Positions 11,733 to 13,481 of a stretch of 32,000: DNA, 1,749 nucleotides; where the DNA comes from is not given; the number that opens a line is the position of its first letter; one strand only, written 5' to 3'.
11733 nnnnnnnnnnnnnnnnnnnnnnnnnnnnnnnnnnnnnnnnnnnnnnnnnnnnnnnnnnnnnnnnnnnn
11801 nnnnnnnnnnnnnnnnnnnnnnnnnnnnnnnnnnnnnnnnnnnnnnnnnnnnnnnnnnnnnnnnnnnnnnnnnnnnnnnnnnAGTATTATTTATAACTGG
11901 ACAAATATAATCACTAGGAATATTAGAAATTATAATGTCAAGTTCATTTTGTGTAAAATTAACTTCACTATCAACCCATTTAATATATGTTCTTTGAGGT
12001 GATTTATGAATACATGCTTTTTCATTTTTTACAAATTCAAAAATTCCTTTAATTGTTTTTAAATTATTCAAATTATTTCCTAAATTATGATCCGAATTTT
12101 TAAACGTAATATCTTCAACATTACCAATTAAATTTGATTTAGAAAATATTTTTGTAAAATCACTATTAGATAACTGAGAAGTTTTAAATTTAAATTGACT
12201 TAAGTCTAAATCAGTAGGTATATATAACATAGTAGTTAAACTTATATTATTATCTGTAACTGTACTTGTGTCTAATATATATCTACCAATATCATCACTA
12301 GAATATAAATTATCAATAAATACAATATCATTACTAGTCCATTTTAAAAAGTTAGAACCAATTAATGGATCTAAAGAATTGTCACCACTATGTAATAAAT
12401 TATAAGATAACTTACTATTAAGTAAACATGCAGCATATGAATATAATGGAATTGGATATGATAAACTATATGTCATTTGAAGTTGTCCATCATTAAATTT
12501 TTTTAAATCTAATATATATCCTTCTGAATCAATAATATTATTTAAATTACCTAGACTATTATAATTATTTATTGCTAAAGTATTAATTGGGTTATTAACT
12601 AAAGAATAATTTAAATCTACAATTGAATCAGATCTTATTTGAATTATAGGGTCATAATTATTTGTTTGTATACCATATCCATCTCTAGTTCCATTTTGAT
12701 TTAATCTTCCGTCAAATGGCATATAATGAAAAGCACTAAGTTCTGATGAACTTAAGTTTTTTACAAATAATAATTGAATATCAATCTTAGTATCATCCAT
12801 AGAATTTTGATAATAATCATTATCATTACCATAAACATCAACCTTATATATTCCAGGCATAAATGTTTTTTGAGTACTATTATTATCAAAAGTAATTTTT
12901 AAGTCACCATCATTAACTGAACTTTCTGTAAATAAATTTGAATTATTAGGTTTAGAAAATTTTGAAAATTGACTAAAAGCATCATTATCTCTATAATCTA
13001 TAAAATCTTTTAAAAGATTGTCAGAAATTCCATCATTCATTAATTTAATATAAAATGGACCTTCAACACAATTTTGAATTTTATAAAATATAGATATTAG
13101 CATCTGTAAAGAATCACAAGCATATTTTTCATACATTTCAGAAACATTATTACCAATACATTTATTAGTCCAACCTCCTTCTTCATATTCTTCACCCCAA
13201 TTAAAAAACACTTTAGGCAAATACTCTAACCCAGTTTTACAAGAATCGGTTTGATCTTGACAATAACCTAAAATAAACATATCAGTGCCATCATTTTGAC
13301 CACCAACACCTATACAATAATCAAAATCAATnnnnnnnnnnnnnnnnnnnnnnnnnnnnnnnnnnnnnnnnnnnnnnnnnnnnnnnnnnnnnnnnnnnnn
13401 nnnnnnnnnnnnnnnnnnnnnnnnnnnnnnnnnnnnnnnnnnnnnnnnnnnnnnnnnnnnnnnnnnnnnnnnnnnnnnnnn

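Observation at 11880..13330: Unassigned Cys-containing C-terminal module shared by all three large proteins of the cluster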

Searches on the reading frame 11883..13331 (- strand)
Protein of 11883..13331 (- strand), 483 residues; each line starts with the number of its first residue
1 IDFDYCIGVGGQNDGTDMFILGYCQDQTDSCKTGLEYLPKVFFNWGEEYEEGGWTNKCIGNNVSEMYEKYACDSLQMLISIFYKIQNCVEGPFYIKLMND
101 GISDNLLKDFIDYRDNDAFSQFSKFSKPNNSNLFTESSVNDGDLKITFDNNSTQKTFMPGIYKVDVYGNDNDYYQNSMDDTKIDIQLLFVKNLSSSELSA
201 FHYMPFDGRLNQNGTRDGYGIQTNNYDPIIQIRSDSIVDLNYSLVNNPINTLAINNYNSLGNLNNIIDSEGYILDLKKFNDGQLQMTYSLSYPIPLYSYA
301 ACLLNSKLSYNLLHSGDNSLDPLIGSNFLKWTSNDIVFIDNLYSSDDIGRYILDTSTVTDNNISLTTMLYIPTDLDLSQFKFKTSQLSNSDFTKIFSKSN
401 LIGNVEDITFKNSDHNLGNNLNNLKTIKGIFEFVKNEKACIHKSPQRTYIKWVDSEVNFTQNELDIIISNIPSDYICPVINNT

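Call 10: find_homologous_proteins(query=A1, max_evalue=0.001)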
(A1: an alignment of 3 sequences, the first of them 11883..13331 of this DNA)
Query A1 (3 sequences) (483 aa, profile of the alignment): 2 proteins with E <= 0.001 among 8000 candidates.
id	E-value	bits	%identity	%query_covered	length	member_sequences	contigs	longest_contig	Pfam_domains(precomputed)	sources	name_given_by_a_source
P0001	3.2e-298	1009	24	59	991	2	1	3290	-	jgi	jgi:hypothetical protein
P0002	5.0e-64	235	48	99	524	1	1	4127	-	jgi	jgi:hypothetical protein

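Call 17: search_solved_structures(query=A4, max_evalue=10)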
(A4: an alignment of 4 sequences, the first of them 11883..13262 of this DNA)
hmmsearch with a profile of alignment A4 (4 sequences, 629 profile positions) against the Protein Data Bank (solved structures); distinct sequences matched with E-value up to 10: 0.

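Call 19: find_related_loci(query=A4, collection=genome_contigs, flank=10000)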
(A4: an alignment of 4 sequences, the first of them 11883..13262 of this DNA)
Query A4 (460 aa) in genome_contigs; peptide patterns used: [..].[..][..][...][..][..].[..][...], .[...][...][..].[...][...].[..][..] (x = any residue, [..] = any of these).
138 stretches matched a pattern; 26 encode a relative of the query (tblastn E <= 1e-3); 26 distinct loci.
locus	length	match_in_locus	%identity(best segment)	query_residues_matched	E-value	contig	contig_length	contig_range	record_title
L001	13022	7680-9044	51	1-459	1e-130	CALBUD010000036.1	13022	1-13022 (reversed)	MAG TPA_asm: Candidatus Diapherotrites archaeon isolate SRR7299214_bin.7_CONCOCT_v1.1_MAG genome assembly, contig: ERZ78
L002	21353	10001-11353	47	1-454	1e-117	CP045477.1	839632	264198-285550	MAG: Candidatus Forterrea multitransposorum CG_2015-17_Forterrea_25_41 chromosome, complete genome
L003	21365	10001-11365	49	1-459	3e-132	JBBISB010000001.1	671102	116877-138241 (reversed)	MAG: Candidatus Iainarchaeum archaeon isolate FAS170219_bin_363 NODE_1_length_671102_cov_21.388244, whole genome shotgun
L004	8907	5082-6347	24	10-450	7e-13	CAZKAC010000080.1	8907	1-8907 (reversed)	MAG TPA_asm: uncultured archaeon isolate SRP067234_co1_269 genome assembly, contig: k99_86466, whole genome shotgun sequ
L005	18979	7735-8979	24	10-433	1e-12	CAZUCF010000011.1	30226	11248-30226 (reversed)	MAG TPA_asm: uncultured archaeon isolate SRP263991_co2_249 genome assembly, contig: NODE_1520_length_30226_cov_15.246860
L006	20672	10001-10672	31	10-218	1e-12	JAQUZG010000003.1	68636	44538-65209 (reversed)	MAG: Candidatus ainarchaeum sp. isolate STD2_255 NODE_1343_length_68636_cov_16.454962_Sandtown_D2, whole genome shotgun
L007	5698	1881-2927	25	70-418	1e-12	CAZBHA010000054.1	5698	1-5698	MAG TPA_asm: uncultured archaeon isolate SRP192927_co6_212 genome assembly, contig: NODE_39205_length_5698_cov_3.180400,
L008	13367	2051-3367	24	10-440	6e-11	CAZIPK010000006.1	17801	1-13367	MAG TPA_asm: uncultured archaeon isolate binchicken_co16_357 genome assembly, contig: NODE_5287_length_17801_cov_5.33393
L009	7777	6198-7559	27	1-273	2e-10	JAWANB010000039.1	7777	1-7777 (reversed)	MAG: Candidatus Iainarchaeum archaeon isolate SRBZ-2_201901_bins_138 SRBZ-2_201901_bins_138_scaffold_39, whole genome sh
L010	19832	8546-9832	24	10-420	3e-10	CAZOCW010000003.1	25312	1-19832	MAG TPA_asm: uncultured archaeon isolate SRP272421_co2_118 genome assembly, contig: NODE_4990_length_25312_cov_4.575761,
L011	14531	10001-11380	26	5-447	2e-27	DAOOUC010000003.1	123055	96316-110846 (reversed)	MAG TPA_asm: archaeon isolate AMR_MDS_2477 NODE_126_length_123055_cov_6.271545, whole genome shotgun sequence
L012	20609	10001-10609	29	10-197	4e-10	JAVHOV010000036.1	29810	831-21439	MAG: archaeon isolate WB02no2_33_12 NODE_788_length_29810_cov_7.657637, whole genome shotgun sequence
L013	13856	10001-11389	24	5-445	6e-21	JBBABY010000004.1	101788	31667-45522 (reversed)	MAG: archaeon isolate SO_2017_LW1_34 NODE_79_length_101788_cov_1.493355_LW64-88_2017, whole genome shotgun sequence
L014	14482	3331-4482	22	70-429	9e-10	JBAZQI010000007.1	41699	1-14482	MAG: archaeon isolate SO_2017_SWC_5 scaffold_837_c1_LP-4_2017, whole genome shotgun sequence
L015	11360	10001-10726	26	32-273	2e-9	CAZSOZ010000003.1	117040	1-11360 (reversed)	MAG TPA_asm: uncultured archaeon isolate SRP141376_co4_183 genome assembly, contig: NODE_214_length_117040_cov_12.116425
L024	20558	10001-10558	21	74-253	6e-5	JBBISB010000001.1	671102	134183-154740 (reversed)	MAG: Candidatus Iainarchaeum archaeon isolate FAS170219_bin_363 NODE_1_length_671102_cov_21.388244, whole genome shotgun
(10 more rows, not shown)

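Call 28: search_protein_representatives(alignment_id=A4)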
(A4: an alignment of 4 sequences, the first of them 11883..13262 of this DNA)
Query: 4 sequences, 629 profile positions. Proteins with E-value up to 0.001 (for the whole library): 627; up to 1e-10: 546; up to 1e-30: 321. The best 150 are listed.
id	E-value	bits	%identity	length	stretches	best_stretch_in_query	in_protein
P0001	5.5e-268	907.2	-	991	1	1-611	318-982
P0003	3.8e-231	785.5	-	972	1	1-629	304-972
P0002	1.5e-178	611.7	-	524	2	221-629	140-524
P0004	4.2e-158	544.2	-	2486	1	1-608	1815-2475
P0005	4.9e-132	458.1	-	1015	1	1-629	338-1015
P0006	5.3e-123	428.2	-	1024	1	2-606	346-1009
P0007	6.9e-121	421.2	-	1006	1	1-627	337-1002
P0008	4.5e-119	415.3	-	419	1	227-629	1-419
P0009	1.4e-111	390.5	-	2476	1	2-605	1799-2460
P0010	2.1e-109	383.3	-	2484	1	1-606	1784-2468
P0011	1.6e-108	380.4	-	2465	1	2-605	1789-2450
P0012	3.7e-107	375.9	-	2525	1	1-606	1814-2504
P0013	5.4e-106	372.0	-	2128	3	221-622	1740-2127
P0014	1.5e-105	370.6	-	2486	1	2-606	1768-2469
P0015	1.9e-105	370.3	-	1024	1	1-625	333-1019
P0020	7.5e-97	341.8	-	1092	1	1-627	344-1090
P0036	3.4e-67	243.9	-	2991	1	7-622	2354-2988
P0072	5.6e-62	226.7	-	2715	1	9-621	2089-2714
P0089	1.8e-59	218.4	-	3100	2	171-605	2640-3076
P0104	8.7e-58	212.8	-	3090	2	195-596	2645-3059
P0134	5.6e-54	200.2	-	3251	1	2-612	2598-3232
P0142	6.8e-53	196.6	-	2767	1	9-603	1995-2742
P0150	4.1e-52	194.1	-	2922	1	1-586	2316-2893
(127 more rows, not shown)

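Call 32: find_homologous_proteins(query=A5, max_evalue=1e-10)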
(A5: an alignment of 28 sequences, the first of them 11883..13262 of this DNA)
Query A5 (28 sequences) (460 aa, profile of the alignment): 2 proteins with E <= 1e-10 among 8000 candidates.
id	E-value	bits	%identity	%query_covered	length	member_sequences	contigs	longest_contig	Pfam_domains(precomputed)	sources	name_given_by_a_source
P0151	3.1e-136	473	23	41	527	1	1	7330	-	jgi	-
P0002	1.7e-80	289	47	99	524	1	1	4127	-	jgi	jgi:hypothetical protein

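Call 47: search_protein_families(library=pfam, alignment_id=A5, max_evalue=0.01)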
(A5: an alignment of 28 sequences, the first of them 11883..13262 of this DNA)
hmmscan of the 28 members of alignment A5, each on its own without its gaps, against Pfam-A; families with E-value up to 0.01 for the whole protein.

A. member 1, window:11883-13262:- (460 aa): 0 families

B. families by the number of members that match (of 28 scanned): 1 family
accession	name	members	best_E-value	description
PF24318.1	DUF7490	1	0.0047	Domain of unknown function (DUF7490)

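Call 56: predict_structure(alignment_id=A7)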
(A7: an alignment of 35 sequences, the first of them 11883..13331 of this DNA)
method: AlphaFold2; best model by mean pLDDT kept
length: 483 residues; sequences in the alignment: 35
mean_pLDDT: 84.6   pTM: 0.85
mean pLDDT of the five models: 84.6, 83.2, 82.7, 82.3, 81.1
residues with pLDDT >= 90: 276; 70-90: 134; 50-70: 44; < 50: 29
segments of 3 or more residues with pLDDT < 50: 1-13, 15-27
pLDDT, mean of each block of 10 residues (from residue 1): 37 44 49 94 64 74 95 91 88 96 91 66 59 90 91 83 94 89 95 95 86 83 78 71 87 92 93 96 94 94 85 92 93 92 82 84 92 93 88 92 91 81 88 95 96 94 96 80 54
secondary structure, 60 per line:
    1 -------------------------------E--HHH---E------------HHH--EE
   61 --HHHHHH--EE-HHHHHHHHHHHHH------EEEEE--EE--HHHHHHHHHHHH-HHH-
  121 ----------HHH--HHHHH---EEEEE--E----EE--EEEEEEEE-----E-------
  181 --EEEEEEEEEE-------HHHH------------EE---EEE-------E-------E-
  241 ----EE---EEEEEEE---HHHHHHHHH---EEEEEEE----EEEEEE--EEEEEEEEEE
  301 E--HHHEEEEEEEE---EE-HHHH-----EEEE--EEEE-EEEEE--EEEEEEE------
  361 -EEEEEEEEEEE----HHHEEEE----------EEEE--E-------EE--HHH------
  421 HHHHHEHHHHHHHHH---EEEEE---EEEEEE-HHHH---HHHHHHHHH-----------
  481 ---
elements in order: H63-68 H74-86 E93-97 H104-115 H136-140 E144-148 E160-167 E183-192 H200-203 E221-223 E250-256 H260-268 E272-278 E283-288 E291-301 E307-314 H321-324 E330-333 E336-339 E341-345 E348-354 E362-372 E380-383 E394-397 H421-425 H427-435 E439-443 E447-452 H454-457 H461-469

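Call 58: fold_search(model_id=the predicted structure, library=pdb)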
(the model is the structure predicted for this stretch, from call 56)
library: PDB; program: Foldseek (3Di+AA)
matches with E <= 10: 843; with E <= 0.001: 0
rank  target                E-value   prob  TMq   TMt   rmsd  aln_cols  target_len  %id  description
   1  9n0b_A                1.1e-01  0.15  0.09  0.27  15.9       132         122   11  Cryo-EM of spore appendage from Anaerovoracaceae (released 2025-09-03)
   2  4q7j_F                1.4e-01  0.07  0.07  0.08  12.9       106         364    8  Complex structure of viral RNA polymerase (released 2014-08-27)
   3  2an1_A                1.4e-01  0.05  0.09  0.14  21.0       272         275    7  Structural Genomics, The crystal structure of a putative kinase from Salmonella typhimurim LT2 (released 2005-09-27)
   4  6gfu                  1.5e-01  0.09  0.08  0.09  12.6       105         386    6  Crystal structure of an ancient sequence-reconstructed Elongation Factor Tu (node 262) (released 2019-05-22)
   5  4pc3_B                1.5e-01  0.08  0.07  0.09  13.1       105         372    8  Elongation factor Tu:Ts complex with partially bound GDP (released 2015-05-06)
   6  8g01_C                1.7e-01  0.08  0.07  0.17  15.6       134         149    7  YES Complex - E. coli MraY, Protein E ID21, E. coli SlyD (released 2023-07-26)
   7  2c78                  1.8e-01  0.08  0.06  0.07  14.1        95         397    8  EF-Tu complexed with a GTP analog and the antibiotic pulvomycin (released 2006-03-16)
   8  3qv9_A                1.9e-01  0.08  0.10  0.09  17.3       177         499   11  Crystal structure of Trypanosoma cruzi pyruvate kinase(TcPYK)in complex with ponceau S. (released 2011-07-06)
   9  4r71_C                2.0e-01  0.06  0.06  0.05  14.1       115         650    9  Structure of the Qbeta holoenzyme complex in the P1211 crystal form (released 2015-09-23)
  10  8phd_B                2.1e-01  0.18  0.07  0.25  12.5        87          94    9  Structure of Human Cdc123 bound to domain 3 of eIF2 gamma and ATP (released 2023-08-16)
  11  1aip_E                2.1e-01  0.08  0.08  0.09  12.7       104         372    6  EF-TU EF-TS COMPLEX FROM THERMUS THERMOPHILUS (released 1997-10-22)
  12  3mmp_A                2.1e-01  0.08  0.07  0.06  13.0       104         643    8  Structure of the Qb replicase, an RNA-dependent RNA polymerase consisting of viral and host proteins (released 2010-06-09)
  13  1efu_A                2.1e-01  0.06  0.06  0.07  13.4       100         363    6  ELONGATION FACTOR COMPLEX EF-TU/EF-TS FROM ESCHERICHIA COLI (released 1997-01-11)
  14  6zhu_A                2.3e-01  0.12  0.10  0.06  14.4       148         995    7  Yeast Uba1 in complex with Ubc3 and ATP (released 2022-01-12)
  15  1efc_A                2.3e-01  0.07  0.07  0.09  13.1       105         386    8  INTACT ELONGATION FACTOR FROM E.COLI (released 1999-03-18)
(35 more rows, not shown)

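Call 60: fold_search(model_id=the predicted structure, library=viral)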
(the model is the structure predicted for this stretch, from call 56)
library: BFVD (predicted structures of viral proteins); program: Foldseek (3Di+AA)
matches with E <= 10: 853; with E <= 0.001: 0
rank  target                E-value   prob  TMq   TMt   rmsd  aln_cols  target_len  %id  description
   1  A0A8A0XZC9            5.0e-02  0.72  0.12  0.42   6.2       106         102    9  p5 [Fig closterovirus 2]
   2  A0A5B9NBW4            5.0e-02  0.06  0.07  0.08  16.2       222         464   13  Structural protein [Aeromonas phage 2L372X]
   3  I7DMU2                1.0e-01  0.02  0.06  0.03  16.9       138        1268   17  Right handed beta helix domain-containing protein [Staphylococcus phage SA11]
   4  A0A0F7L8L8            1.1e-01  0.03  0.07  0.06  17.5       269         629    9  C1q domain-containing protein [uncultured marine virus]
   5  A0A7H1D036            1.1e-01  0.80  0.14  0.49   5.6       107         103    8  (no name in the UniProt tables at hand)
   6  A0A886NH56            1.1e-01  0.25  0.11  0.17  13.2       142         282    8  (no name in the UniProt tables at hand)
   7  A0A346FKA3            1.3e-01  0.04  0.06  0.07  18.0       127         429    8  Uncharacterized protein [Synechococcus virus S-PRM1]
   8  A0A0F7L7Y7            1.3e-01  0.03  0.05  0.04  23.9       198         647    9  Uncharacterized protein [uncultured marine virus]
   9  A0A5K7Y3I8            1.4e-01  0.09  0.11  0.22  17.8       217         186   15  Uncharacterized protein [Abalone asfa-like virus]
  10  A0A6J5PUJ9            1.6e-01  0.13  0.13  0.18   9.1       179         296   12  Uncharacterized protein [uncultured Caudovirales phage]
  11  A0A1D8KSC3            1.6e-01  0.06  0.07  0.07  12.5       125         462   14  Uncharacterized protein [Synechococcus phage S-WAM1]
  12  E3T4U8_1              1.7e-01  0.14  0.09  0.05  10.9        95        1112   15  Uncharacterized protein [Cafeteria roenbergensis virus (strain BV-PW1)]
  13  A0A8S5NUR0            1.7e-01  0.08  0.13  0.20  23.4       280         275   11  PROTEIN (MANNOSE-BINDING PROTEIN A), HOST DEFENSE, METALLOPROTEIN, SUGAR.9A [Myoviridae sp. cthRr4]
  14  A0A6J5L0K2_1          1.7e-01  0.04  0.13  0.07  20.6       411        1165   10  YHYH domain-containing protein [uncultured Caudovirales phage]
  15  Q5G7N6                1.8e-01  0.20  0.12  0.08  13.8       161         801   11  (no name in the UniProt tables at hand)
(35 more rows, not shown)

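Call 63: search_protein_families(library=phrogs, proteins=[window:11883-13331:-], max_evalue=0.01)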
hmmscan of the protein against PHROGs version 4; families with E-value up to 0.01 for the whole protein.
window:11883-13331:- (483 aa): 0 families

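Call 65: search_solved_structures(query=A7, max_evalue=10)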
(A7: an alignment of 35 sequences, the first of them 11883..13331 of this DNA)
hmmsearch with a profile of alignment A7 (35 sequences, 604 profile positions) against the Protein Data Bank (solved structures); distinct sequences matched with E-value up to 10: 1.
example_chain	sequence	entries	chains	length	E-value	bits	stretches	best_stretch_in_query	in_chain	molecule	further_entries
8pmw_C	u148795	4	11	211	1.5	10.3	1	296-343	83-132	Capsid protein | Pro-secreted protein ORF2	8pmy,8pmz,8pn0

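Call 70: list_cluster_members(proteins=[P0004, P0013, P0036, P0089, P0134, P0104, P0142, P0150, P0072, P0020])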
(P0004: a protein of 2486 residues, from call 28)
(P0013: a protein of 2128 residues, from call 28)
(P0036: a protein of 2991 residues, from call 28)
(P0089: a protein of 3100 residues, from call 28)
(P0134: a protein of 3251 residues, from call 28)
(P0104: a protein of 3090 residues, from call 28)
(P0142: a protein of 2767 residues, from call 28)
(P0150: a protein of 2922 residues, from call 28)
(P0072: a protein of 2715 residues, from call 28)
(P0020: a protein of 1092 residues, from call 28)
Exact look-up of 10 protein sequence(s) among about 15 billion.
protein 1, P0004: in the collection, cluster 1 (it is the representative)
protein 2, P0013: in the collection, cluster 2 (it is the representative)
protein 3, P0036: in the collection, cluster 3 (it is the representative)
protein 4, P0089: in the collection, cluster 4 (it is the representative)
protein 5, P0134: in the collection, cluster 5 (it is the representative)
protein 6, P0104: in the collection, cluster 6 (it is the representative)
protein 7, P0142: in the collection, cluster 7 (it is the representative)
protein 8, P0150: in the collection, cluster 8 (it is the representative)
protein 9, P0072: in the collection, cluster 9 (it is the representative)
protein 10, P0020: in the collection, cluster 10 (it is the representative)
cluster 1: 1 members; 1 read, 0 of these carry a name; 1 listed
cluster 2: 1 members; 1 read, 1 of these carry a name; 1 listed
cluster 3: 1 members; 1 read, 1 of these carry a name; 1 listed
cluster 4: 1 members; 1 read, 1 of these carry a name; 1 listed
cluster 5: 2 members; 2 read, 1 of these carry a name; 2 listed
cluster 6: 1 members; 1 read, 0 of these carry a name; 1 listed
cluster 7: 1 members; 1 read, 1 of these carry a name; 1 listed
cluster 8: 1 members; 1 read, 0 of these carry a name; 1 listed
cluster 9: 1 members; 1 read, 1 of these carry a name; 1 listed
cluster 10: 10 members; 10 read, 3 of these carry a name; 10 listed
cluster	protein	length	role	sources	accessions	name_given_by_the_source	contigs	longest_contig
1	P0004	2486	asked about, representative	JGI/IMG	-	-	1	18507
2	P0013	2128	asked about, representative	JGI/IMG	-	hypothetical protein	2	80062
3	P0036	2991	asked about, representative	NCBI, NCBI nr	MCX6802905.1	MAG: hypothetical protein NT067_07430 [Candidatus Diapherotrites archaeon] | hypothetical protein [Candidatus Diapherotrites archaeon]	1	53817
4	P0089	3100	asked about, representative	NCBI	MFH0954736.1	MAG: carboxypeptidase-like regulatory domain-containing protein [Candidatus Micrarchaeota ...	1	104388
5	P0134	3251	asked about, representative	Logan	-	-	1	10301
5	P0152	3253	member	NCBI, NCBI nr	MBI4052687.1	MAG: carboxypeptidase regulatory-like domain-containing protein [Candidatus ... | carboxypeptidase regulatory-like domain-containing protein [Candidatus Diapherotrites ...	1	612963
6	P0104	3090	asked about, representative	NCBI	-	-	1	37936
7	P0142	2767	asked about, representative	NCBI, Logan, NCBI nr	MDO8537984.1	MAG: carboxypeptidase-like regulatory domain-containing protein [archaeon] | carboxypeptidase-like regulatory domain-containing protein [archaeon]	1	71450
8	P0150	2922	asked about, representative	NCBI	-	-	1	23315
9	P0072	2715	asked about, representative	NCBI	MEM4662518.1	MAG: hypothetical protein QXM75_00675 [Candidatus Diapherotrites archaeon]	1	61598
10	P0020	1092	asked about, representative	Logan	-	-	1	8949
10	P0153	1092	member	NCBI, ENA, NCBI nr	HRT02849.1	MAG TPA: hypothetical protein P5513_02800 [Candidatus Diapherotrites archaeon] | hypothetical protein [Candidatus Diapherotrites archaeon]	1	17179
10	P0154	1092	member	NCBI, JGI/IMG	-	hypothetical protein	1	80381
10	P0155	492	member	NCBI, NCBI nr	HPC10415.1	MAG TPA: hypothetical protein PLN85_05040, partial [archaeon] | hypothetical protein [archaeon]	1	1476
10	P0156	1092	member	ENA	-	-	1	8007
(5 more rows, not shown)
